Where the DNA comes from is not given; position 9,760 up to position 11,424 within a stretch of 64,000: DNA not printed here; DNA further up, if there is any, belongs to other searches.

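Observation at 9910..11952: Fusion of an AsnB-like amidotransferase with a Dph6-like diphthine-ammonia ligase domain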

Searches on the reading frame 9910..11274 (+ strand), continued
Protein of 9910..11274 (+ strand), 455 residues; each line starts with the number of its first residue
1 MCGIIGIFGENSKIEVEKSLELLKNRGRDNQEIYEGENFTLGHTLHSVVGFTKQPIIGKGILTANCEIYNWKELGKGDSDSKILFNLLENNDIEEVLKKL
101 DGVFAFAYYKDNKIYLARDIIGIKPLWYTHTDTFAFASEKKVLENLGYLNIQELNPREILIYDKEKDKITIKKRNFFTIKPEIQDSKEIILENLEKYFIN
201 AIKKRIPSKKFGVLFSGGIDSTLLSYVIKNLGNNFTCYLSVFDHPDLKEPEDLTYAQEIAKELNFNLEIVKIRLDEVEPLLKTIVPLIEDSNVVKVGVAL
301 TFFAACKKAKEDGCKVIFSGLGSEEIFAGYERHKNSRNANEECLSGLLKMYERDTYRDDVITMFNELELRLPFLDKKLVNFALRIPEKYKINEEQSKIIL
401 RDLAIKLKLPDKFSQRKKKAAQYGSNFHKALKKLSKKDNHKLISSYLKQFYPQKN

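Call 55: find_encoding_contigs(protein=P0253, flank=10000, max_places=1)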
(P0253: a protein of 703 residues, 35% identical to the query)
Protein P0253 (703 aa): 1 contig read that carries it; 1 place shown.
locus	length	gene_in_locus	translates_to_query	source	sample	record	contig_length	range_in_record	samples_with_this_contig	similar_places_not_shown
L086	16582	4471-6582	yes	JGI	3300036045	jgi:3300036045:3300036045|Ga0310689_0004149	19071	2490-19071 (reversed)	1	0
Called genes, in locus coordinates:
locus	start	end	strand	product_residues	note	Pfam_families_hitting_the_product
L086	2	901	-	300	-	?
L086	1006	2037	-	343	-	PF02355:SecD_SecF_C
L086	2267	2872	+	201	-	PF00404:Dockerin_1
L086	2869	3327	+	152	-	-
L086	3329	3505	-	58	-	-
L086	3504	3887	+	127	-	-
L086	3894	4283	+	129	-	-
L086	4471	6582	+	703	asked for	PF13522:GATase_6, PF13537:GATase_7, PF00733:Asn_synthase, PF01902:Diphthami_syn_2_N, PF28410:Diphthami_syn_2_C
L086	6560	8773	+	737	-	PF00122:E1-E2_ATPase, PF00702:Hydrolase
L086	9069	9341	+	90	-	PF25212:HVO_A0114 (weak)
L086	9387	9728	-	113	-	PF01981:PTH2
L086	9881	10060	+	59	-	-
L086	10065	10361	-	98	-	PF04032:Rpr2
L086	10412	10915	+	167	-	PF03657:UPF0113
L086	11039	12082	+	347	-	PF00145:DNA_methylase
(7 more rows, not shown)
